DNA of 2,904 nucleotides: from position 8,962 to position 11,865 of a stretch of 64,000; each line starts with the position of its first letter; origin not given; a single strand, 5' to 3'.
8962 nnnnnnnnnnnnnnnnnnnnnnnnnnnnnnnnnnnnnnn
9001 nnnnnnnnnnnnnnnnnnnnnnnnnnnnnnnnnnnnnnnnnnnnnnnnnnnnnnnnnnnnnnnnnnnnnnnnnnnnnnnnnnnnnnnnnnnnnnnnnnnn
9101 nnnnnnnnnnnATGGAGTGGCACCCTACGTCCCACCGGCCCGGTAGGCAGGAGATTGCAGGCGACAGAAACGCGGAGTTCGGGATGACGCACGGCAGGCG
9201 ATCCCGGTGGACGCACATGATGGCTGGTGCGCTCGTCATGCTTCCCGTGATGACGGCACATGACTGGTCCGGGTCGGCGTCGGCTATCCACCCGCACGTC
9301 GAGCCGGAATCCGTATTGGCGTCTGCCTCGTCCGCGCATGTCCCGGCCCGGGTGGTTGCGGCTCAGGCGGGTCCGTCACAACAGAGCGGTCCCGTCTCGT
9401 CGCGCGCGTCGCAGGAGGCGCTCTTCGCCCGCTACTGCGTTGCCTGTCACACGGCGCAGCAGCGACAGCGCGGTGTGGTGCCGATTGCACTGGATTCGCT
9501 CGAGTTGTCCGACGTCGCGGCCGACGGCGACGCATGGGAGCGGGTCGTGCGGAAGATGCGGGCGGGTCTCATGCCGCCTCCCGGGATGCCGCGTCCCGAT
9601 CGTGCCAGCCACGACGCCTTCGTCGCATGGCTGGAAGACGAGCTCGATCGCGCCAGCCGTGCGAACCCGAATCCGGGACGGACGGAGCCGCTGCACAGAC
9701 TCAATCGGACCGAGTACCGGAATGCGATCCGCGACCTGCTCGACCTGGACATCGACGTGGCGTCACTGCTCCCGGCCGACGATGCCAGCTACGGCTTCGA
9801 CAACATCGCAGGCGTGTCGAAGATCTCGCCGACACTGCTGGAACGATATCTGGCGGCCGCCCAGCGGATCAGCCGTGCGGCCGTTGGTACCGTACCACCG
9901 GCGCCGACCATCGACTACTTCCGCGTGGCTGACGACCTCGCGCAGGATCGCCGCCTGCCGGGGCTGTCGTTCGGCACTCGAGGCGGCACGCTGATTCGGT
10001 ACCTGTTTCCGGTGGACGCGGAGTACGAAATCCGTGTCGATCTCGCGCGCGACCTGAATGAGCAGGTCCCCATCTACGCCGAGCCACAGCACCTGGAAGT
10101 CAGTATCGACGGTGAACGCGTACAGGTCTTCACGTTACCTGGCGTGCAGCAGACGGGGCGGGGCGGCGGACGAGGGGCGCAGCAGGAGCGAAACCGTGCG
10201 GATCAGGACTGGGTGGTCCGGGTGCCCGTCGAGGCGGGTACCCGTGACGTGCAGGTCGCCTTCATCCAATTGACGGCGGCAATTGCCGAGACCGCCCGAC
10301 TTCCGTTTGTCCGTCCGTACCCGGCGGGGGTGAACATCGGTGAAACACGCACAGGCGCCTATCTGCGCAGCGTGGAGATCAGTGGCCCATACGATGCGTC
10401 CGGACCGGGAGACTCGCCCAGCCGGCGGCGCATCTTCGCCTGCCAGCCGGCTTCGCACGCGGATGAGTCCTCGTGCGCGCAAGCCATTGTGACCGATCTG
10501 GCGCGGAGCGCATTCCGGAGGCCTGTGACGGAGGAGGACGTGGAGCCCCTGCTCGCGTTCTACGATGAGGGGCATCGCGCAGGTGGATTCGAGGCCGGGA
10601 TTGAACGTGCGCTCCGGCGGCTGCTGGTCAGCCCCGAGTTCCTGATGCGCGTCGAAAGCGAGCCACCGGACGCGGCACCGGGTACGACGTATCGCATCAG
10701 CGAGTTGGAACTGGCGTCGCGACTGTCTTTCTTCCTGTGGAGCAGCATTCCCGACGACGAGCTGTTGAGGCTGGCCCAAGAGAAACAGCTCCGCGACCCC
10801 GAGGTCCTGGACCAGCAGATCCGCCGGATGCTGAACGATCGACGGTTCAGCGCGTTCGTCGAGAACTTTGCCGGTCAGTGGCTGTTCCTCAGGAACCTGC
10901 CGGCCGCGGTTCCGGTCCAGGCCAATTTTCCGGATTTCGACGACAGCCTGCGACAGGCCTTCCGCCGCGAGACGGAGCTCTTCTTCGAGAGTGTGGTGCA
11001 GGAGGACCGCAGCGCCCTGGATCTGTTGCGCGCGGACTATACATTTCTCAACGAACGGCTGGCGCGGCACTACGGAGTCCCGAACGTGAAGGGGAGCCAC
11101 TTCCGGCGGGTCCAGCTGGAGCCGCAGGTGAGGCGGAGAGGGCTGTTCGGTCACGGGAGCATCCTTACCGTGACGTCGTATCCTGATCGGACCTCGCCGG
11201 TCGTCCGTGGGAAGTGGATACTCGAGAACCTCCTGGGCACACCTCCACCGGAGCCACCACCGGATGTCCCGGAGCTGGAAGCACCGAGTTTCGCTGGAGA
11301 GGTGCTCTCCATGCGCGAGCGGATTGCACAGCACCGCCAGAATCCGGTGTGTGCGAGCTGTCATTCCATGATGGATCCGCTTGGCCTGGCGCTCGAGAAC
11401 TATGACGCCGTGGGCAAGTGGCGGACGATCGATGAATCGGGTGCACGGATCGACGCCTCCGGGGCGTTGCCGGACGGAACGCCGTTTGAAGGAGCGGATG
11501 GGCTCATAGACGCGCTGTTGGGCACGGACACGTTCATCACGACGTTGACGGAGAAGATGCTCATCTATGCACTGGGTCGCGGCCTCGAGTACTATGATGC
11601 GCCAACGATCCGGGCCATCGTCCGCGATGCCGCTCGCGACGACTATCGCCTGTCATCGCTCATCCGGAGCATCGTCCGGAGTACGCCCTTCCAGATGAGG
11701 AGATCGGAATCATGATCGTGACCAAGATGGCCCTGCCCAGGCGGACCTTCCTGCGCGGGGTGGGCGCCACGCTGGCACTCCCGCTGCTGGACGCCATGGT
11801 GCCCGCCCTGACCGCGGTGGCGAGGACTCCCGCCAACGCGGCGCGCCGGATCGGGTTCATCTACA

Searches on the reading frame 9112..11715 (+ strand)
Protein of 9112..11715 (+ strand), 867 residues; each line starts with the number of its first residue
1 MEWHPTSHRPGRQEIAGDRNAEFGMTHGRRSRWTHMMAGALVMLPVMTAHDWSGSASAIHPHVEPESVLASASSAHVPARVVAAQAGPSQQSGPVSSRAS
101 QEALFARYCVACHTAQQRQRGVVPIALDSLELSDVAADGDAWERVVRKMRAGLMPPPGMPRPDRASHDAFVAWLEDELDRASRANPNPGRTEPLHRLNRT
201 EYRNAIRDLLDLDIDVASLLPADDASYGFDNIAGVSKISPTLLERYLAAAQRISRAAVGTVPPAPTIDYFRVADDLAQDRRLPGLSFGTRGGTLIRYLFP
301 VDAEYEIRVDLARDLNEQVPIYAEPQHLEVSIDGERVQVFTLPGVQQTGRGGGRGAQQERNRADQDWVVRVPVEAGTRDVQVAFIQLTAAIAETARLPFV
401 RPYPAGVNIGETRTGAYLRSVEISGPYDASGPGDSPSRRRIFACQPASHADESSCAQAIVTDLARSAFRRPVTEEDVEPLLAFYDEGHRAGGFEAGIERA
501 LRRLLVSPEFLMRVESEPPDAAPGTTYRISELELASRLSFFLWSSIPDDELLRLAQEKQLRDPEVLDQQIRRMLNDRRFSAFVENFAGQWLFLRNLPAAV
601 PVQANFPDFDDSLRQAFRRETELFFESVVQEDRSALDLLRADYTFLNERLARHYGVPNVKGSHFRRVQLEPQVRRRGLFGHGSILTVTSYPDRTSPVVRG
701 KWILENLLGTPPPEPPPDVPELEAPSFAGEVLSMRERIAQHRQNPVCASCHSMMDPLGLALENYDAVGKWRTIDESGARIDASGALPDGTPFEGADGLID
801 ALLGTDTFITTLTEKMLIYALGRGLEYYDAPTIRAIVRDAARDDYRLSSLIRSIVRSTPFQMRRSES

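Call 56: find_homologous_proteins(query=window:9112-11715:+, max_evalue=1e-150)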
Query window:9112-11715:+ (867 aa): 7381 proteins with E <= 1e-150 among 8000 candidates; the best 120 are listed.
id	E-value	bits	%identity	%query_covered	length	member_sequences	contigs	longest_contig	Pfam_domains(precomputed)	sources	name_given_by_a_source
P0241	0.0e+0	1901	100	97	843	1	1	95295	PF07624.17,PF07627.17,PF07637.17,PF13442.12,PF07626.17,PF07631.17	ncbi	-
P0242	0.0e+0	1400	76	94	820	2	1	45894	PF07624.17,PF07627.17,PF07637.17,PF13442.12,PF07626.17,PF07631.17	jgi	jgi:mono/diheme cytochrome c family protein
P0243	0.0e+0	1281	72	88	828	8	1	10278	PF07624.17,PF07627.17,PF07637.17,PF07626.17,PF07631.17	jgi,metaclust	metaclust:\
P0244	0.0e+0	1280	68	89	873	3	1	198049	PF07624.17,PF07627.17,PF07637.17,PF07626.17,PF07631.17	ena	-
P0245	0.0e+0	1278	68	92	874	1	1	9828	PF07624.17,PF07627.17,PF07637.17,PF07626.17,PF07631.17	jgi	jgi:hypothetical protein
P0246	0.0e+0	1278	70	89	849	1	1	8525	PF07624.17,PF07627.17,PF07637.17,PF07626.17,PF07631.17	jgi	jgi:hypothetical protein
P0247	0.0e+0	1270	70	89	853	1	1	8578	PF07624.17,PF07627.17,PF07637.17,PF13442.12,PF07626.17,PF07631.17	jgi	jgi:hypothetical protein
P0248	0.0e+0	1267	66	90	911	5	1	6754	PF07624.17,PF07627.17,PF07637.17,PF13442.12,PF07626.17,PF07631.17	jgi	-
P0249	0.0e+0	1266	69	90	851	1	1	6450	PF07624.17,PF07627.17,PF07637.17,PF13442.12,PF07626.17,PF07631.17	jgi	jgi:hypothetical protein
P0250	0.0e+0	1263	68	93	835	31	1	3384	PF07624.17,PF07627.17,PF07637.17,PF07626.17,PF07631.17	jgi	-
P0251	0.0e+0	1262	71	86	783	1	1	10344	PF07624.17,PF07627.17,PF07637.17,PF07626.17,PF07631.17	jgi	jgi:hypothetical protein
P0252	0.0e+0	1251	66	92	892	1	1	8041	PF07624.17,PF07627.17,PF07637.17,PF07626.17,PF07631.17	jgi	jgi:hypothetical protein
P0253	0.0e+0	1249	72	87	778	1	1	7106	PF07624.17,PF07627.17,PF07637.17,PF07626.17,PF07631.17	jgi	jgi:hypothetical protein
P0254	0.0e+0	1246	66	90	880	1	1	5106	PF07624.17,PF07627.17,PF07637.17,PF07626.17,PF07631.17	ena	-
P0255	0.0e+0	1245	66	92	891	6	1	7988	PF07624.17,PF07627.17,PF07637.17,PF07626.17,PF07631.17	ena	-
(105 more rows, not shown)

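Call 57: find_encoding_contigs(protein=P0242, flank=10000, max_places=4)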
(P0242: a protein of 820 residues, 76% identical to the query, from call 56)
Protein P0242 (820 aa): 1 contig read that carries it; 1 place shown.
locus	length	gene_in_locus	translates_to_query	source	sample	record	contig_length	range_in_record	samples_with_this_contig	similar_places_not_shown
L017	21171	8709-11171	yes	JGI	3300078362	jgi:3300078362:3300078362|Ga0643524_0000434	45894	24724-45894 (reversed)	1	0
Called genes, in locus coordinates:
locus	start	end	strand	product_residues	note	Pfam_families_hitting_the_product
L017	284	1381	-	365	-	PF00817:IMS, PF11798:IMS_HHH, PF11799:IMS_C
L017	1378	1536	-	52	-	-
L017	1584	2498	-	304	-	PF24684:Vgb_lyase (faint), PF08450:SGL (faint), PF25021:TEN_NHL (faint), PF17170:DUF5128 (faint), PF01436:NHL (weak)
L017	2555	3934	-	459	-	PF07969:Amidohydro_3, PF01979:Amidohydro_1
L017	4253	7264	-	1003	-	PF13620:CarboxypepD_reg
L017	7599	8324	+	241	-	-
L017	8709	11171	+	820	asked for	PF13442:Cytochrome_CBB3 (weak), PF07626:PSD3, PF07637:PSD5, PF07631:PSD4, PF07627:PSCyt3, PF07624:PSD2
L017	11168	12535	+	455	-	PF07586:HXXSHH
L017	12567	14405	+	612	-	PF12796:Ank_2, PF13637:Ank_4 (weak), PF12796:Ank_2, PF00023:Ank (weak), PF13637:Ank_4 (weak), PF13857:Ank_5 (weak), PF12796:Ank_2, PF13442:Cytochrome_CBB3, +3 more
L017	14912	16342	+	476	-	PF03972:MmgE_PrpD_N, PF19305:MmgE_PrpD_C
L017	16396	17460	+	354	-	PF03401:TctC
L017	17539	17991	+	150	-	PF07331:TctB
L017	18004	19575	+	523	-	PF01970:TctA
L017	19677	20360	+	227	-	PF12867:DinB_2 (faint)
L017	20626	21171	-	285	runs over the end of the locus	-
